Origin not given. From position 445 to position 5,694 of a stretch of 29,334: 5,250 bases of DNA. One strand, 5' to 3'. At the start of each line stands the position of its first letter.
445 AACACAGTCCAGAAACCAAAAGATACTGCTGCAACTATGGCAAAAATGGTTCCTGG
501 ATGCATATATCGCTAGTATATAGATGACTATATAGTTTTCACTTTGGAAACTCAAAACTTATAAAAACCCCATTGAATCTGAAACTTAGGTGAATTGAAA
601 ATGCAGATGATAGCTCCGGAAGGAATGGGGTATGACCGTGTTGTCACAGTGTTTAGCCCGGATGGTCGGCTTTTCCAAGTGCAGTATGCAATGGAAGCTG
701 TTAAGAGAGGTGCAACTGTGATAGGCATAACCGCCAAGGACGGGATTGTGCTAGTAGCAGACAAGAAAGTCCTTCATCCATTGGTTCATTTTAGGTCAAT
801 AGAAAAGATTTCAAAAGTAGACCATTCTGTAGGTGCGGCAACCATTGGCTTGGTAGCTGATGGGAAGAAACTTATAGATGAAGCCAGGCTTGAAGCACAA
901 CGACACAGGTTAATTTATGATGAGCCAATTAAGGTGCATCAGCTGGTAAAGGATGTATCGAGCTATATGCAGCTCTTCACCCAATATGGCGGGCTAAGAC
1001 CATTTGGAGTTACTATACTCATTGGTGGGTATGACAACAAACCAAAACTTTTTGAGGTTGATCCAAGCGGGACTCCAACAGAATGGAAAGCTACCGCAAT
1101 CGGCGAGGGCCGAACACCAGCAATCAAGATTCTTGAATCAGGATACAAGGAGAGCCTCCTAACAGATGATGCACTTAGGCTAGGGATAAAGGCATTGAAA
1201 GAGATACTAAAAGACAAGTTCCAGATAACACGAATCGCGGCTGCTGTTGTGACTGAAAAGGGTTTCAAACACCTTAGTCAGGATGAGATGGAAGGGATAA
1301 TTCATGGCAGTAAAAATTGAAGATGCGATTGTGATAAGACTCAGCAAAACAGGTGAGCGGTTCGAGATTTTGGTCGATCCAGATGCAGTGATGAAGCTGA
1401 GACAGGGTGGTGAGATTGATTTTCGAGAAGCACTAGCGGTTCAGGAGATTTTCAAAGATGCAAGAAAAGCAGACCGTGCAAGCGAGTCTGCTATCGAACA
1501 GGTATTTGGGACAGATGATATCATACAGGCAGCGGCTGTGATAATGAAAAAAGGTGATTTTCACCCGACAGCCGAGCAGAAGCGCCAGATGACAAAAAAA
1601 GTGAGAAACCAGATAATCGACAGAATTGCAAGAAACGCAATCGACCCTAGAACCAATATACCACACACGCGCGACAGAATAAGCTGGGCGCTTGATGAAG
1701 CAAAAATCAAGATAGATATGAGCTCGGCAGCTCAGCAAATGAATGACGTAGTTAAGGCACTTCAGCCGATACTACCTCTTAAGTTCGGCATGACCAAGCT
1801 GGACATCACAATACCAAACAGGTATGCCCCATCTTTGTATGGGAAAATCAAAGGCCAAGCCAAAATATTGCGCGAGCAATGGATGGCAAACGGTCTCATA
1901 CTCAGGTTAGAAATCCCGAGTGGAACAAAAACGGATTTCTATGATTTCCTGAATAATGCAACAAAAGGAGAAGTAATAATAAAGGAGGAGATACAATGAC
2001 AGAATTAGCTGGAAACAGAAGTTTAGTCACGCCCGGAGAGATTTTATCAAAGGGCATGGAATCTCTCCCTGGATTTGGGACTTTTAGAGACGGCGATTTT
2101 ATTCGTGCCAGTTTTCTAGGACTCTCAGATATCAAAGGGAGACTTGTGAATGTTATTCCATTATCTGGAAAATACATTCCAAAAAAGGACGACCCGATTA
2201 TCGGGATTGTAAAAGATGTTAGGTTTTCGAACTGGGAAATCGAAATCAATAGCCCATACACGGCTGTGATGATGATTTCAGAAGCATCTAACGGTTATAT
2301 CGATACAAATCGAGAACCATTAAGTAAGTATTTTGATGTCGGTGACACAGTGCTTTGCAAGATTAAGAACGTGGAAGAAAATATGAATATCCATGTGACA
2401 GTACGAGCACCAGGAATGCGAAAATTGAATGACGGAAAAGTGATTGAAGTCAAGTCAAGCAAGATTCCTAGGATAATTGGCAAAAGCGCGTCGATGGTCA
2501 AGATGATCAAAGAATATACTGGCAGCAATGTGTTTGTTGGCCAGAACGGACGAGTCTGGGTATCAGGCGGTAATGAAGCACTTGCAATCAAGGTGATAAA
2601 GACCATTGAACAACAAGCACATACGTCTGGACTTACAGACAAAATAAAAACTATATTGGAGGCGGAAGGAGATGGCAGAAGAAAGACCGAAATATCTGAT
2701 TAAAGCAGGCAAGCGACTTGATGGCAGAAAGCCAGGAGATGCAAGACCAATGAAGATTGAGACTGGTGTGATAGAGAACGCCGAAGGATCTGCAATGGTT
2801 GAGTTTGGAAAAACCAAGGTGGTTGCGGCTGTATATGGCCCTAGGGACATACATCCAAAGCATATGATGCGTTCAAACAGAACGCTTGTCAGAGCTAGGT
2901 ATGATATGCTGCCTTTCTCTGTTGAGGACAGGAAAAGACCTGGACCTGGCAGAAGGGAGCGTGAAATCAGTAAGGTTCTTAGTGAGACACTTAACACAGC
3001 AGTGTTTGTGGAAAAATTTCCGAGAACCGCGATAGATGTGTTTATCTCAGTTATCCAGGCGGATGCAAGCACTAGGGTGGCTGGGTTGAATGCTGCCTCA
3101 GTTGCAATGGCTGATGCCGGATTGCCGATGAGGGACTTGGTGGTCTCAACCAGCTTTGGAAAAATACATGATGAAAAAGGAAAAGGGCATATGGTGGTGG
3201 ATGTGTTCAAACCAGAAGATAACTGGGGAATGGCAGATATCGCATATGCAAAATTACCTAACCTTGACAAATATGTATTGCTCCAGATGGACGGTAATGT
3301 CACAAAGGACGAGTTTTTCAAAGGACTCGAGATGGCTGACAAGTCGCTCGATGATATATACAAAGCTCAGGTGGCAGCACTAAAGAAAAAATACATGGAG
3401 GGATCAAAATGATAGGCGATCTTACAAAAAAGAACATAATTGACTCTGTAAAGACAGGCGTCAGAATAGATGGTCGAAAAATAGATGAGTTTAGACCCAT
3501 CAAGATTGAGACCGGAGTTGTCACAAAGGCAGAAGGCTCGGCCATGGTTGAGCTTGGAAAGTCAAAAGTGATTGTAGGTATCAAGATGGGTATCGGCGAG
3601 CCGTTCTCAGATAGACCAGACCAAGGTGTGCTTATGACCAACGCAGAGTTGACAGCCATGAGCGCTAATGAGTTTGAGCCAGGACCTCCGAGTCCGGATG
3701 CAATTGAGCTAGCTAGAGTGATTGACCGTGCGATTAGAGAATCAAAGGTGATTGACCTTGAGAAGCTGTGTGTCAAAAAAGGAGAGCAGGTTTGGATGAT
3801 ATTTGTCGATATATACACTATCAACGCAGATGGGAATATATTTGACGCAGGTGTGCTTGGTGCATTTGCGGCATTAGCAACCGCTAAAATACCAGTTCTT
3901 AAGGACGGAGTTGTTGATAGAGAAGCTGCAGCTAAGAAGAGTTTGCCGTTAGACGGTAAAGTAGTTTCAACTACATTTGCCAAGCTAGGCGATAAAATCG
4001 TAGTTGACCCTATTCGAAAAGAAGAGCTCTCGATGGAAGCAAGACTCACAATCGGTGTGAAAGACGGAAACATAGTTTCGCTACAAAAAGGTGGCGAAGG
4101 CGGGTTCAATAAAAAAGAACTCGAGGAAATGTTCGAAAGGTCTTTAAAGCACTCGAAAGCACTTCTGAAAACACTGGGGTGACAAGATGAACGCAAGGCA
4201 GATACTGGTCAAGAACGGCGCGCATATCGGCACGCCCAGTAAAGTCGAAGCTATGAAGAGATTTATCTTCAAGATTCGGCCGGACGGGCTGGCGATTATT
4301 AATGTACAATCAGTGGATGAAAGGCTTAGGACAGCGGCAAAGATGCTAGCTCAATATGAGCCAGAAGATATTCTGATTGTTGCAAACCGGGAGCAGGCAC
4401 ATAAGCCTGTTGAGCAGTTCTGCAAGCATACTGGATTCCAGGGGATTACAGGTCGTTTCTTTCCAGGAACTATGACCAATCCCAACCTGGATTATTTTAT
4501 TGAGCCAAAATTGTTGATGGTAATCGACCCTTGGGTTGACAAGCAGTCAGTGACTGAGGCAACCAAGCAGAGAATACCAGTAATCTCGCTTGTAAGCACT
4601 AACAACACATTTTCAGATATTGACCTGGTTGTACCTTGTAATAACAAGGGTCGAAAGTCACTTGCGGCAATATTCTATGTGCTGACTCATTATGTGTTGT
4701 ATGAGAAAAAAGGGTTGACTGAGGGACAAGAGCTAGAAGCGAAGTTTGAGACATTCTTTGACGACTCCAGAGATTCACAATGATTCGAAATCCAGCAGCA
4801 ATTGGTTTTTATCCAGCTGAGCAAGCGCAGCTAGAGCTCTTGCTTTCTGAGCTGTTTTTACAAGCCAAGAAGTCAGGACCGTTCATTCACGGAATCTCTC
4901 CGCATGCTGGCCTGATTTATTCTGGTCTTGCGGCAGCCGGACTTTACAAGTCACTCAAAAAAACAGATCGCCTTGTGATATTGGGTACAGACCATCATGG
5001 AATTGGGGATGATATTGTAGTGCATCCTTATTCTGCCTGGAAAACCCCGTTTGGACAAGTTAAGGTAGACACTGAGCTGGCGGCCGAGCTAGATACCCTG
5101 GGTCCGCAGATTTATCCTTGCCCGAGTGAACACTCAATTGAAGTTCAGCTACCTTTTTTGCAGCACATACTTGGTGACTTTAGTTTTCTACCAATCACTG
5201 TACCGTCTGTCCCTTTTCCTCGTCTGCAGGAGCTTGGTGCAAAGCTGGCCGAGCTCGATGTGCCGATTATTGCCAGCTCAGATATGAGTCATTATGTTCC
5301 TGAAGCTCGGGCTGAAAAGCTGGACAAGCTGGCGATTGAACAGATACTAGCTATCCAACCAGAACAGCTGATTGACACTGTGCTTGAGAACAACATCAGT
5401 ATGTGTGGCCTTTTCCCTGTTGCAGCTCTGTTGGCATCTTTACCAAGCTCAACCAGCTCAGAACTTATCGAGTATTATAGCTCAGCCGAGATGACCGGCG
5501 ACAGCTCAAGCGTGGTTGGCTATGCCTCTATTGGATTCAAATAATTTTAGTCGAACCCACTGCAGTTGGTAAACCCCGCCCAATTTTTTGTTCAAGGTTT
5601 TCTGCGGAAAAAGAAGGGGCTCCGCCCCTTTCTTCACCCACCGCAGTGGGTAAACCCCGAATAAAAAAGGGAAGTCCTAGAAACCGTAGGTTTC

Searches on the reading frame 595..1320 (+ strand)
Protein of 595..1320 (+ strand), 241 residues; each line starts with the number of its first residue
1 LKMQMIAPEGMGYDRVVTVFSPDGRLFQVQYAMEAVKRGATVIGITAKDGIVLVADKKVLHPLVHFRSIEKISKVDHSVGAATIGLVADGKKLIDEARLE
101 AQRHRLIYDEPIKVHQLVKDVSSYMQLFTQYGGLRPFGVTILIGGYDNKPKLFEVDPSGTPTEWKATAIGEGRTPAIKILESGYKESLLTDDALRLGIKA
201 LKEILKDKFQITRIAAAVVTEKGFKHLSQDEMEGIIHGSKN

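Call 96: search_protein_families(library=pfam, proteins=[window:595-1320:+], max_evalue=0.001)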
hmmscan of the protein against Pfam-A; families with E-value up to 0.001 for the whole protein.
window:595-1320:+ (241 aa): 2 families
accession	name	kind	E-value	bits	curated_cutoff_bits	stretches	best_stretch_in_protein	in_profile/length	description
PF00227.31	Proteasome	-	4.1e-54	183.5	22.4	1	36-219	1-189/189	Proteasome subunit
PF10584.14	Proteasome_A_N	-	1.2e-12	47.7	27.7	1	13-35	1-23/23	Proteasome subunit A N-terminal signature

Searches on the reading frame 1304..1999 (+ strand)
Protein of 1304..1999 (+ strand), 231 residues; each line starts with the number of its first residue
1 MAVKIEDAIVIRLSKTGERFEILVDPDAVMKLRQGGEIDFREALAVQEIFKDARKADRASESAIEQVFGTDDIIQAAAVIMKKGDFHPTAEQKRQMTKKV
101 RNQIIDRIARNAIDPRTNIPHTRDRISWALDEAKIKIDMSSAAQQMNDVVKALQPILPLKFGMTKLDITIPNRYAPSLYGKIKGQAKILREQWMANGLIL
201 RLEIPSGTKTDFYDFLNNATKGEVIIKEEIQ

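Call 96: search_protein_families(library=pfam, proteins=[window:1304-1999:+], max_evalue=0.001)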
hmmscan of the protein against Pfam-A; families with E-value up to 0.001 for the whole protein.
window:1304-1999:+ (231 aa): 3 families
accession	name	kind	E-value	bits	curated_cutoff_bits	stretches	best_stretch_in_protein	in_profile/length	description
PF01172.24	SBDS_N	-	8.6e-23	80.5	24.6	1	8-94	2-88/88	Shwachman-Bodian-Diamond syndrome (SBDS) N-terminal domain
PF09377.16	SBDS_domain_II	-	4.2e-17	62.2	27.2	1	102-161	1-61/62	SBDS protein, domain II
PF20268.4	SBDS_C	-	2.4e-10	40.6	27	1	165-227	2-67/71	SBDS protein, C-terminal domain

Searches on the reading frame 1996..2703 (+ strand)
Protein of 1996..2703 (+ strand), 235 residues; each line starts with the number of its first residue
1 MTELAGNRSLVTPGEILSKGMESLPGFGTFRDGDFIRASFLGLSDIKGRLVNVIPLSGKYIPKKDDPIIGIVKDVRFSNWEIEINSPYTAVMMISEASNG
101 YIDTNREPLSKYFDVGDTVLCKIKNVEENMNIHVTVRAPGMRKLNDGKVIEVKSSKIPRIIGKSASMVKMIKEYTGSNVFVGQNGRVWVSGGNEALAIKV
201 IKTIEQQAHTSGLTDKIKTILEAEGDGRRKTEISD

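Call 96: search_protein_families(library=pfam, proteins=[window:1996-2703:+], max_evalue=0.001)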
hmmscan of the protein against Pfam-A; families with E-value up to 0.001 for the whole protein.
window:1996-2703:+ (235 aa): 6 families
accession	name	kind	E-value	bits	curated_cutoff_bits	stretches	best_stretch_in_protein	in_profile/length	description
PF15985.11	KH_6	-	4.3e-08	33.8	27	1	147-194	1-46/47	KH domain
PF22625.2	ECR1_N_2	-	3.6e-07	30.3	27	1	8-56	1-50/51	Exosome RNA binding protein RRP4 N-terminal domain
PF21266.3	RRP4_S1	-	1e-06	29.3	27.3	1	59-123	1-71/73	RRP4, S1 domain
PF14382.12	ECR1_N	-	0.00013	22.2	27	1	10-44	1-35/38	Exosome complex exonuclease RRP4 N-terminal region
PF21262.3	RRP40_S1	-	0.0002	21.6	27.1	1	60-134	1-70/83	Exosome complex component RRP40, S1 domain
PF00013.35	KH_1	-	0.00038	20.6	21.5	1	149-194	3-54/66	KH domain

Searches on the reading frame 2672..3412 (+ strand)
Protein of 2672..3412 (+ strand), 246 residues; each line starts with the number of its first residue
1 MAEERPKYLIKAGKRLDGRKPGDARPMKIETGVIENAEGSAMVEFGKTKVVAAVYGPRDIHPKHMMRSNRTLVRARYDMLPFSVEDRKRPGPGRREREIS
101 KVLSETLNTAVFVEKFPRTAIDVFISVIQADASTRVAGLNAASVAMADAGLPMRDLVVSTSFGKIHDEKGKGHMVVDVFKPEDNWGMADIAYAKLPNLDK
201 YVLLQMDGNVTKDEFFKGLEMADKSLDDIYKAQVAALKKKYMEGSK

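Call 96: search_protein_families(library=pfam, proteins=[window:2672-3412:+], max_evalue=0.001)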
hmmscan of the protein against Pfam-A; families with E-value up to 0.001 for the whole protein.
window:2672-3412:+ (246 aa): 2 families
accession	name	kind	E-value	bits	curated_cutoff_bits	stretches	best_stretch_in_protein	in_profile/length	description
PF01138.27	RNase_PH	-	7.7e-35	120.6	25.5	1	24-152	2-130/130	3' exoribonuclease family, domain 1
PF03725.20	RNase_PH_C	-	3.9e-07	30.4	20.8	1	155-223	1-65/67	3' exoribonuclease family, domain 2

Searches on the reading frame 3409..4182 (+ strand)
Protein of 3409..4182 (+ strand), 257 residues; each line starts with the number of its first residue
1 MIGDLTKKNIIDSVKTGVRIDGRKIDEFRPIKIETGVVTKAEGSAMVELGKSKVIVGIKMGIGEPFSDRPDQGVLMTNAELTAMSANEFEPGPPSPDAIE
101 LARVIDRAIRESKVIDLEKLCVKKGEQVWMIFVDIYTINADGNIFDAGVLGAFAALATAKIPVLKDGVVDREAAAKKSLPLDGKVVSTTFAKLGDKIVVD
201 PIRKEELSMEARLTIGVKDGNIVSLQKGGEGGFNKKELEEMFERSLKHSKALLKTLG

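Call 96: search_protein_families(library=pfam, proteins=[window:3409-4182:+], max_evalue=0.001)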
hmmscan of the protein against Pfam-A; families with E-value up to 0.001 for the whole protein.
window:3409-4182:+ (257 aa): 2 families
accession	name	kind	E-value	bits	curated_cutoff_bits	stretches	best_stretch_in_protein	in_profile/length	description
PF01138.27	RNase_PH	-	2.3e-36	125.5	25.5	1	27-162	1-130/130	3' exoribonuclease family, domain 1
PF03725.20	RNase_PH_C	-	2.5e-13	50.2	20.8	1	185-246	3-65/67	3' exoribonuclease family, domain 2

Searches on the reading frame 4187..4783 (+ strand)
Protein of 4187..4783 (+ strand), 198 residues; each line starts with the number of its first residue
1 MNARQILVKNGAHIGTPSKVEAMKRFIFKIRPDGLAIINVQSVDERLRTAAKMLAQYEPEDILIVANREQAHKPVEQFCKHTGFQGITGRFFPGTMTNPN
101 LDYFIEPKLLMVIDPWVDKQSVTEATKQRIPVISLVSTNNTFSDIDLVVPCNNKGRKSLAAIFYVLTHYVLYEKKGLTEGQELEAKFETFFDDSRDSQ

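Call 96: search_protein_families(library=pfam, proteins=[window:4187-4783:+], max_evalue=0.001)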
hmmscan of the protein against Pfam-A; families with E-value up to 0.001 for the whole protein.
window:4187-4783:+ (198 aa): 1 family
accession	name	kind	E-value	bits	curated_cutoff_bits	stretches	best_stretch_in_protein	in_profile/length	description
PF00318.25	Ribosomal_S2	-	3.1e-25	89.1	26.1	2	106-168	149-211/216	Ribosomal protein S2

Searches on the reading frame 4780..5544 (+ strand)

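Call 96: search_protein_families(library=pfam, proteins=[window:4780-5544:+], max_evalue=0.001)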
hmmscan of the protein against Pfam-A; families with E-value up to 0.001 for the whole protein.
window:4780-5544:+ (254 aa): 1 family
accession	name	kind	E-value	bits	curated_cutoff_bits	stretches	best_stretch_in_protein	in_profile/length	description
PF01875.22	Memo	-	1.5e-53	182.2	27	1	10-251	8-268/269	Memo-like protein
